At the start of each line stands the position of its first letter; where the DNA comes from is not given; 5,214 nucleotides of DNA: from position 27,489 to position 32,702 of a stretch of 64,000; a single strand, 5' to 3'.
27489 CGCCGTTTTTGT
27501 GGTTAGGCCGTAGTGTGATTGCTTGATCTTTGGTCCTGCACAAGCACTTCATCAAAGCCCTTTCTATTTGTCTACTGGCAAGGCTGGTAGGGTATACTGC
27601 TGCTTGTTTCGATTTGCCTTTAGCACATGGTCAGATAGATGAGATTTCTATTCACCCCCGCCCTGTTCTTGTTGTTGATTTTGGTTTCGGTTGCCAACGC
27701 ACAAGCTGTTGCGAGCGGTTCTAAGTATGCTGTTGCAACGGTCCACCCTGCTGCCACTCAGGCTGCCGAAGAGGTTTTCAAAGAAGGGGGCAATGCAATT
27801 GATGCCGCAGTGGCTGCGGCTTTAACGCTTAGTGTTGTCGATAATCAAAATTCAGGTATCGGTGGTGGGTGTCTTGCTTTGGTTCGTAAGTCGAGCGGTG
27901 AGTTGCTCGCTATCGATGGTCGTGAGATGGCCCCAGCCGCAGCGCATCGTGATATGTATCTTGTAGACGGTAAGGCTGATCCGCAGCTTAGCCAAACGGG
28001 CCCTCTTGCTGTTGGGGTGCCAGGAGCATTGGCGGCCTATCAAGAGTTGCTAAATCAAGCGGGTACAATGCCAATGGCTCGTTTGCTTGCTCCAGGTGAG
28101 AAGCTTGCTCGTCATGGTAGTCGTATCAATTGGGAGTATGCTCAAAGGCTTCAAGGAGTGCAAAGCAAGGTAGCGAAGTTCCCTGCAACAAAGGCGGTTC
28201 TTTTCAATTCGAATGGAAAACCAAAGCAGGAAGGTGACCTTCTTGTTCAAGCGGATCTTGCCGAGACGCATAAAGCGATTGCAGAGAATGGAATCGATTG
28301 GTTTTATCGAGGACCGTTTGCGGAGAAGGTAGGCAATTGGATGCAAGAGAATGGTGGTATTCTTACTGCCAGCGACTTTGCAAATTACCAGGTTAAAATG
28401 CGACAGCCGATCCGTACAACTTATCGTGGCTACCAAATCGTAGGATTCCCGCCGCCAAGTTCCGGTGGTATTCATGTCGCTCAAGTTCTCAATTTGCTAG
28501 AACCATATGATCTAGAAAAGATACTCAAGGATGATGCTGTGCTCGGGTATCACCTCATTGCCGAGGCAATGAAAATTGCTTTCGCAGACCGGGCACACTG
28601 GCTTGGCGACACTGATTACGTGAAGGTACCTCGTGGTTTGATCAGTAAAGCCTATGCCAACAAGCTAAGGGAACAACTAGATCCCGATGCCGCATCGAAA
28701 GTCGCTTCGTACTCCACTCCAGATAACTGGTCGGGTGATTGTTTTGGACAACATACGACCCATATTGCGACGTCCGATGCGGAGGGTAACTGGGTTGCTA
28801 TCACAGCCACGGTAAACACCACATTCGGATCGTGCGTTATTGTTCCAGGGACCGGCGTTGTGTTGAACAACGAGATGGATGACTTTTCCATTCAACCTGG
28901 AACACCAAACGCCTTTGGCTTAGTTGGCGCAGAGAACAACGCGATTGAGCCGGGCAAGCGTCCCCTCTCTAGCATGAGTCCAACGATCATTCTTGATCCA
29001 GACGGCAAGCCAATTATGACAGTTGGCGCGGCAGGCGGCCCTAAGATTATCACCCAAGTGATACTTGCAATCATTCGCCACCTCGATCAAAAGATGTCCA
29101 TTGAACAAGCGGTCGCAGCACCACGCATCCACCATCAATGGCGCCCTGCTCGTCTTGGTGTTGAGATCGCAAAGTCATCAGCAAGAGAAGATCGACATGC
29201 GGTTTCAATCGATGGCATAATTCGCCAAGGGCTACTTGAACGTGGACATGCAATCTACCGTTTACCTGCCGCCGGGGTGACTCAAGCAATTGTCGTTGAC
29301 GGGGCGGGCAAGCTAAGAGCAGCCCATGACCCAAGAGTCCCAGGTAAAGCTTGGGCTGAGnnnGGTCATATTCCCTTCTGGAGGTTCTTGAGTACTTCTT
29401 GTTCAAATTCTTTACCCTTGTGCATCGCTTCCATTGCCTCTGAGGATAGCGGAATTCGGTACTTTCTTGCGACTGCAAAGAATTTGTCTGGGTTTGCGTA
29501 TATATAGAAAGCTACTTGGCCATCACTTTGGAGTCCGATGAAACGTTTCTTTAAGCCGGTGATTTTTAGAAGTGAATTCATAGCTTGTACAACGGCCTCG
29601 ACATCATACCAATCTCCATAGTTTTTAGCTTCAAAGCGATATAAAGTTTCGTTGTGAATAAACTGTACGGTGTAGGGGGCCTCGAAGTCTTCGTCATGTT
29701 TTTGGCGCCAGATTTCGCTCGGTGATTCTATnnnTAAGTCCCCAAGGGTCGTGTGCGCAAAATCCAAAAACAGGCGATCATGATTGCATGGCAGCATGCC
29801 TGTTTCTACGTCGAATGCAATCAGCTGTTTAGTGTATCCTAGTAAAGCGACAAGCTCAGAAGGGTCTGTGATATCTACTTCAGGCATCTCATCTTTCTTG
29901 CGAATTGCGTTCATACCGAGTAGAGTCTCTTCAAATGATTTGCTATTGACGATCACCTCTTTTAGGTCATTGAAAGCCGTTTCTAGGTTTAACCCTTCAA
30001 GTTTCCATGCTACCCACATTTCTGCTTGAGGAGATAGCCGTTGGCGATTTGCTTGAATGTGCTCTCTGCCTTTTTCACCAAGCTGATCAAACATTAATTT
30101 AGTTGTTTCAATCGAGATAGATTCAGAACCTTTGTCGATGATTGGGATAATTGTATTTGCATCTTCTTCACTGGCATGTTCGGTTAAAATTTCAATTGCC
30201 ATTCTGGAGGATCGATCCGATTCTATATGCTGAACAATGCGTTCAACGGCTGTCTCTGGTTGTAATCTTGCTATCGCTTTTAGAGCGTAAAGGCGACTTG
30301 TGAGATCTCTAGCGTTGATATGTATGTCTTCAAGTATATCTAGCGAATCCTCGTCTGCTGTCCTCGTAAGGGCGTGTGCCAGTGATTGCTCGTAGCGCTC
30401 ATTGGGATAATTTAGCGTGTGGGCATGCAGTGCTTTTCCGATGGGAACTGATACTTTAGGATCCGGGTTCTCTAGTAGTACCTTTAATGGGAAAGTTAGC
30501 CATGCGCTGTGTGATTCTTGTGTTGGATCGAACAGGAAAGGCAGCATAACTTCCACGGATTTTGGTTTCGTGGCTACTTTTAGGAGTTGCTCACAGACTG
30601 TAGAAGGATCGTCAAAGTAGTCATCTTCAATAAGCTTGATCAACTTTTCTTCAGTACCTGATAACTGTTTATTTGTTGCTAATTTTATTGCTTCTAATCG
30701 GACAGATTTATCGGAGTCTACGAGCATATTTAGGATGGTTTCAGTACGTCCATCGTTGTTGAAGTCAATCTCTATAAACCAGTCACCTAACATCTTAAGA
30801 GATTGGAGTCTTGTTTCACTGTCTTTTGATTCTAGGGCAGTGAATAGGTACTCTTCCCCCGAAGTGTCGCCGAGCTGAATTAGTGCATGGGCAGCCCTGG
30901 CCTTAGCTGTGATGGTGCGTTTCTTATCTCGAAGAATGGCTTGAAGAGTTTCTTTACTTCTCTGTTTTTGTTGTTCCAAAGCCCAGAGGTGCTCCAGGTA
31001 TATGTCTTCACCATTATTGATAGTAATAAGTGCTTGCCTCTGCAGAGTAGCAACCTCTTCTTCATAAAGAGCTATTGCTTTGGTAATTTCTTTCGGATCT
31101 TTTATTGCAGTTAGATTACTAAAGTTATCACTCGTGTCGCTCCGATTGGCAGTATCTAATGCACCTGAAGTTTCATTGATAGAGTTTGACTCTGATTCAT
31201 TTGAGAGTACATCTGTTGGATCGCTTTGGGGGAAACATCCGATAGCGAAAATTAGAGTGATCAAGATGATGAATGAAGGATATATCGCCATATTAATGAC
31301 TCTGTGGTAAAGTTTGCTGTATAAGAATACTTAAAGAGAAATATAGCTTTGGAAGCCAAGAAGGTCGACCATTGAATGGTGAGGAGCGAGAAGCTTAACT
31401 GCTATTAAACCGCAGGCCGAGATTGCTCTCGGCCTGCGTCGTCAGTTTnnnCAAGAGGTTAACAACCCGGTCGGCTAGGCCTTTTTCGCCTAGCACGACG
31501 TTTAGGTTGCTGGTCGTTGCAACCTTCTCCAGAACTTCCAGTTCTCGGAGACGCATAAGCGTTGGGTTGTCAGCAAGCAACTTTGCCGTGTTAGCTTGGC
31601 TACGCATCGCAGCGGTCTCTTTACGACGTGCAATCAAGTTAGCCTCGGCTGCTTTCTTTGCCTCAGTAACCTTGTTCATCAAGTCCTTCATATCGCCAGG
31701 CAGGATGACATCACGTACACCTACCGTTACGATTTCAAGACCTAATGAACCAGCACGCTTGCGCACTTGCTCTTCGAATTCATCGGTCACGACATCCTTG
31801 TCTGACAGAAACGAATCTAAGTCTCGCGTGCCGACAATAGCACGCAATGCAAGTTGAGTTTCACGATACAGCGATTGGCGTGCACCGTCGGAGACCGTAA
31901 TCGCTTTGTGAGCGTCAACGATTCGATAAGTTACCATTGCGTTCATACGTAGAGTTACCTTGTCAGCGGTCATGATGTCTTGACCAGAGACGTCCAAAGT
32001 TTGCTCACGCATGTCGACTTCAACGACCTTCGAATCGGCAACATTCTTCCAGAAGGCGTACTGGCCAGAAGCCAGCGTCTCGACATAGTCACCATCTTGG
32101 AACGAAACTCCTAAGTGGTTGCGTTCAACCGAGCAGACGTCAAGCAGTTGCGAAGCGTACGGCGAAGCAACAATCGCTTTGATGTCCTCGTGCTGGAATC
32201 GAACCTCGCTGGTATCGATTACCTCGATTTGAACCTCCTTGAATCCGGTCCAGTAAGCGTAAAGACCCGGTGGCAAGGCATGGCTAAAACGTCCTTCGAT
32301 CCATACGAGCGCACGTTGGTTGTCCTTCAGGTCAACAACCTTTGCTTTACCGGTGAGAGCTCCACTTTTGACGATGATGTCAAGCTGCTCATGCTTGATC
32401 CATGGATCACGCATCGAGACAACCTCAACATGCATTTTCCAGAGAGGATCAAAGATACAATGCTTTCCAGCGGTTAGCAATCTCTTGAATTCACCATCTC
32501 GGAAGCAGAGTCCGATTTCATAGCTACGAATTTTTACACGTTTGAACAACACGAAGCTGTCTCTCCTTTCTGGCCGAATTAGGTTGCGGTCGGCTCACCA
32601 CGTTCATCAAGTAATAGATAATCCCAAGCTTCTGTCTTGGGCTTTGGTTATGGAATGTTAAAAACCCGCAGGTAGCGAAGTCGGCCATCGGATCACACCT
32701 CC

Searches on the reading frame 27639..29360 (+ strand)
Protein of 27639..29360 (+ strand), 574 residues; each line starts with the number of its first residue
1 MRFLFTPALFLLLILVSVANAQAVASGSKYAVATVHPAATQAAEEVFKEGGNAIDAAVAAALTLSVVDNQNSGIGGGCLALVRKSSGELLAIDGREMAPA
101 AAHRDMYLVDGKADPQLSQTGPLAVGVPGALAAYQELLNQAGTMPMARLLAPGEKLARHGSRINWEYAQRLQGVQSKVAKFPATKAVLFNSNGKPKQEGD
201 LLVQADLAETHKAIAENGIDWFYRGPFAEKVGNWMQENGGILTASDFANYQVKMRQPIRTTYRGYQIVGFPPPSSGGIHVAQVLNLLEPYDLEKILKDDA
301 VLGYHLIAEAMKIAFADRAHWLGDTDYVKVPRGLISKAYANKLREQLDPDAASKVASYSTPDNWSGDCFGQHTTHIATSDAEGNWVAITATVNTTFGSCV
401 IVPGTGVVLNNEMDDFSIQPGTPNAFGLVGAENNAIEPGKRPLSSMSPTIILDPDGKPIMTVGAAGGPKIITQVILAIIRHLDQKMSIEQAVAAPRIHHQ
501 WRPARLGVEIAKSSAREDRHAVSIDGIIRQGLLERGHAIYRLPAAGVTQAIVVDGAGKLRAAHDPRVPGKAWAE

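Call 41: search_protein_families(library=pfam, proteins=[window:27639-29360:+], max_evalue=0.001)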
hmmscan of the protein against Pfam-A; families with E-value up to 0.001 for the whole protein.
window:27639-29360:+ (574 aa): 1 family
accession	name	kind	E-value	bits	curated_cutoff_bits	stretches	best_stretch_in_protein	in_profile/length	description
PF01019.26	G_glu_transpept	-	6.8e-162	540.3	27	1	45-567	2-510/512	Gamma-glutamyltranspeptidase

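Call 88: find_homologous_proteins(query=window:27639-29360:+, max_evalue=1e-100)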
Query window:27639-29360:+ (574 aa): 7407 proteins with E <= 1e-100 among 8000 candidates; the best 120 are listed.
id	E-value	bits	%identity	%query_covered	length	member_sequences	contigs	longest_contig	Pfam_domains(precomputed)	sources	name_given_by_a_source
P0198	0.0e+0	1291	100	100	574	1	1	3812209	PF01019.28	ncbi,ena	-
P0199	0.0e+0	1259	98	100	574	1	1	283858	PF01019.28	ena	-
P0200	0.0e+0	1258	97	100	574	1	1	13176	PF01019.28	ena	-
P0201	0.0e+0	1148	89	100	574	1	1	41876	PF01019.28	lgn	-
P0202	0.0e+0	1096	84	100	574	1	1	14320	PF01019.28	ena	-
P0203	2.4e-257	873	68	99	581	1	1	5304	PF01019.28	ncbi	-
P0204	3.8e-221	754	61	99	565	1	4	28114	PF01019.28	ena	-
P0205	8.9e-221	752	62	96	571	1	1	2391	PF01019.28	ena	-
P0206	1.2e-220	752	63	95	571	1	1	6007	PF01019.28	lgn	-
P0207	2.2e-220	751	61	96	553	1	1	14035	PF01019.28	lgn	-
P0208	6.7e-220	749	63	96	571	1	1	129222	PF01019.28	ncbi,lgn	ncbi:MAG: gamma-glutamyltransferase [Planctomycetota bacterium]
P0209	1.0e-216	739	62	96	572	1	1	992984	PF01019.28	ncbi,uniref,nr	ncbi:gamma-glutamyltransferase [Botrimarina hoheduenensis]|uniref:Glutathione hydrolase proenzyme n=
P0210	1.5e-216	738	61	98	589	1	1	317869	PF01019.28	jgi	jgi:gamma-glutamyltranspeptidase / glutathione hydrolase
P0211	1.9e-216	738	61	96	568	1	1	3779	PF01019.28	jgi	jgi:gamma-glutamyltranspeptidase/glutathione hydrolase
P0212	6.0e-216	736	60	99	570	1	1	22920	PF01019.28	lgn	-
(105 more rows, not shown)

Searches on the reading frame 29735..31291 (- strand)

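Call 41: search_protein_families(library=pfam, proteins=[window:29735-31291:-], max_evalue=0.001)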
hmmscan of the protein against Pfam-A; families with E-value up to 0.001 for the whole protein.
window:29735-31291:- (519 aa): 2 families
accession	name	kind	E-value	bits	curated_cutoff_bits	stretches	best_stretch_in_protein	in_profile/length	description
PF13646.12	HEAT_2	-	1.4e-11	44.9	27.7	0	117-169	5-56/88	HEAT repeats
PF12685.13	SpoIIIAH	-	0.00068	20.1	30.6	0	27-147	29-133/191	SpoIIIAH-like protein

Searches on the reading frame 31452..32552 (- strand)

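Call 42: search_protein_families(library=pfam, proteins=[window:31452-32552:-], max_evalue=0.001)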
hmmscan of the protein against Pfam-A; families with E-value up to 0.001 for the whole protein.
window:31452-32552:- (367 aa): 1 family
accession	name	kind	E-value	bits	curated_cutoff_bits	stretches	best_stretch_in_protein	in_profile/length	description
PF01145.31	Band_7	-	5.8e-30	105.1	23.6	1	142-312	3-175/176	SPFH domain / Band 7 family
